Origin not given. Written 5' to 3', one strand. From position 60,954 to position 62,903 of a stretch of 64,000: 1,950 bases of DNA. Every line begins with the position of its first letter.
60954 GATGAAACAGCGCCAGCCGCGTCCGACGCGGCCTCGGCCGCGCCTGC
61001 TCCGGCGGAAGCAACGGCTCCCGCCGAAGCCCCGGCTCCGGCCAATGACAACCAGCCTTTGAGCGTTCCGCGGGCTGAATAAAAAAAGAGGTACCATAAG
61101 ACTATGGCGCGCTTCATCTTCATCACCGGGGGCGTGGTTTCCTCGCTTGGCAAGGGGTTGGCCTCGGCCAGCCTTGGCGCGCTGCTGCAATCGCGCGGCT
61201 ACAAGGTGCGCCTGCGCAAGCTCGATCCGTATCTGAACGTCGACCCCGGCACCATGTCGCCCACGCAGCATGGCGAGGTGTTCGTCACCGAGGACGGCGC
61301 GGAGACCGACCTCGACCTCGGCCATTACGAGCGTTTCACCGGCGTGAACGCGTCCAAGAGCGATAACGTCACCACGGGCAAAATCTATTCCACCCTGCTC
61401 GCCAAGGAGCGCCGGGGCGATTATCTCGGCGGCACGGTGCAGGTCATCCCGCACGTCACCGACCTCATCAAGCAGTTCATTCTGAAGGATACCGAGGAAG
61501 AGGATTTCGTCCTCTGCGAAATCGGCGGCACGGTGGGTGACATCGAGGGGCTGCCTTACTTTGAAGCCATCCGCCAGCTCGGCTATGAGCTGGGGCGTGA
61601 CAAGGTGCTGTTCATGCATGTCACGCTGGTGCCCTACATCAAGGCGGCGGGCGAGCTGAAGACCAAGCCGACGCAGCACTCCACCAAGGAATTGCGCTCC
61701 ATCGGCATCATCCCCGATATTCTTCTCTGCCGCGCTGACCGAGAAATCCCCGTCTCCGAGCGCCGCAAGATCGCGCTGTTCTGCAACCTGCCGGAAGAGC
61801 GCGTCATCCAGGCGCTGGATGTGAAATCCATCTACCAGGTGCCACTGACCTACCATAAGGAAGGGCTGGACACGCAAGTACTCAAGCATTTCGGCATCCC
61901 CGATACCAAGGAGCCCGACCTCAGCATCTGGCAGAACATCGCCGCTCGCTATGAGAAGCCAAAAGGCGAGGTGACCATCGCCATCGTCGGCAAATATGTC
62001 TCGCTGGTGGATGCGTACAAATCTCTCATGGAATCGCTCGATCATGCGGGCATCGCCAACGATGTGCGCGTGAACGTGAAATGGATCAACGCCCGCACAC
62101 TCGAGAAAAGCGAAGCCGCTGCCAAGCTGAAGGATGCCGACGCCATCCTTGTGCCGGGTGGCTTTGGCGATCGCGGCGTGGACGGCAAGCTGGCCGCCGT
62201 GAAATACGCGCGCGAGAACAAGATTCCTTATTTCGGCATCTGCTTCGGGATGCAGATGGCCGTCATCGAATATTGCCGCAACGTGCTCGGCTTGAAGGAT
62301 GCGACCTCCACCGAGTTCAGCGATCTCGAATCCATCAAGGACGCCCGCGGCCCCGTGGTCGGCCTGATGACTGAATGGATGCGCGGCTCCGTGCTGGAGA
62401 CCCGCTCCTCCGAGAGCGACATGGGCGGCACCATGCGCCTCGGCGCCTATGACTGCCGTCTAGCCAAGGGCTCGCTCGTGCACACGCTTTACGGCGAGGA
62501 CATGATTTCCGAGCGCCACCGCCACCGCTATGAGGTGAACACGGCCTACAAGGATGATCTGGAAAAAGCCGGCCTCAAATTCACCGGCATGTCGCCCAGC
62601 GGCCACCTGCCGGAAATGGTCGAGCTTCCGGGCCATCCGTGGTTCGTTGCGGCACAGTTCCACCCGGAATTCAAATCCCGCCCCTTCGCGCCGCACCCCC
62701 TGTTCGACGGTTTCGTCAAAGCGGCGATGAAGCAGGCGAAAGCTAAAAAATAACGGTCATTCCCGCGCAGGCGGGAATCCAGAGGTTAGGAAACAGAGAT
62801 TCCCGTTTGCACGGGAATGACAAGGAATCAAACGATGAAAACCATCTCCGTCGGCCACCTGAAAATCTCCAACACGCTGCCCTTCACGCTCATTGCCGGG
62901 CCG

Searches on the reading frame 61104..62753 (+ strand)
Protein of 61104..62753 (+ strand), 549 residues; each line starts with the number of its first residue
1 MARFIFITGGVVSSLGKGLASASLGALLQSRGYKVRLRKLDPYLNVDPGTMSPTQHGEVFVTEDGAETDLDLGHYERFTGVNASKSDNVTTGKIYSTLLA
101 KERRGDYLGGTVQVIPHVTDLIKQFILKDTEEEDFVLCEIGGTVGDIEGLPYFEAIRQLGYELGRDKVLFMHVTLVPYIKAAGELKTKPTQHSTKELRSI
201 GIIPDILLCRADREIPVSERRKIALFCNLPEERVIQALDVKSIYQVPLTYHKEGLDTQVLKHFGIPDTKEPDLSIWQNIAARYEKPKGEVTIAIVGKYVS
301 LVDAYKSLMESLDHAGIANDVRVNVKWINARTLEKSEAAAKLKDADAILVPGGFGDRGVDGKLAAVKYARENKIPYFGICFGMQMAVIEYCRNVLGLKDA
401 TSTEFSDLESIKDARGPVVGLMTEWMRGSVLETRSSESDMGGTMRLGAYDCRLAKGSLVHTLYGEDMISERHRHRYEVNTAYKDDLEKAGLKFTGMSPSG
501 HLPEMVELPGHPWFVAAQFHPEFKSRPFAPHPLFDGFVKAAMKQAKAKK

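Call 58: search_protein_families(library=pfam, proteins=[window:61104-62753:+], max_evalue=0.001)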
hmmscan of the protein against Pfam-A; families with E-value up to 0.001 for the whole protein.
window:61104-62753:+ (549 aa): 3 families
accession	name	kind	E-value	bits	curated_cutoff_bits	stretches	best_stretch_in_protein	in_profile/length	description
PF06418.20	CTP_synth_N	-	1.4e-121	405.4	26.1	1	3-264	1-264/265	CTP synthase N-terminus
PF00117.34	GATase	-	2.4e-42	145.2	22.8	1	301-539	2-189/190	Glutamine amidotransferase class-I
PF07722.19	Peptidase_C26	-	6.6e-05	23.2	20.5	0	449-522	152-219/219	Peptidase C26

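Call 113: find_encoding_contigs(protein=window:61104-62753:+, flank=10000, max_places=1)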
Protein window:61104-62753:+ (549 aa): 2 contigs read that carry it; 1 place shown.
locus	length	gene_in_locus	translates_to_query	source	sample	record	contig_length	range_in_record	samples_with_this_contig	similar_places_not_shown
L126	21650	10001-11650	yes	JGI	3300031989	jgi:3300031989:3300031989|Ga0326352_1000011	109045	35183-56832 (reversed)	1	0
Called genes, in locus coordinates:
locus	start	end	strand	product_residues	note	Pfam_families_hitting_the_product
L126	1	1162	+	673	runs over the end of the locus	PF13567:DUF4131, PF03772:Competence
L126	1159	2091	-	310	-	PF01963:TraB_PrgY_gumN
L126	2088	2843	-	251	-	PF04654:DUF599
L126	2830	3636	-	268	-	PF00218:IGPS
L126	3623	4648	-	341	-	PF02885:Glycos_trans_3N, PF00591:Glycos_transf_3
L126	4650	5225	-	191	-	PF00117:GATase, PF07722:Peptidase_C26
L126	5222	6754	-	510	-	PF04715:, PF00425:Chorismate_bind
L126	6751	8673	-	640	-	PF13623:SurA_N_2, PF13624:SurA_N_3, PF13145:Rotamase_2, PF00639:Rotamase, PF13145:Rotamase_2 (weak)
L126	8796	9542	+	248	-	PF00121:TIM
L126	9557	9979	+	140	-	PF03840:SecG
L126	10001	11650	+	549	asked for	PF06418:CTP_synth_N, PF00117:GATase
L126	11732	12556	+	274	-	PF00793:DAHP_synth_1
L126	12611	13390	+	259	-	-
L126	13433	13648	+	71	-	-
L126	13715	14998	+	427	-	PF03952:Enolase_N, PF00113:Enolase_C, PF13378:MR_MLE_C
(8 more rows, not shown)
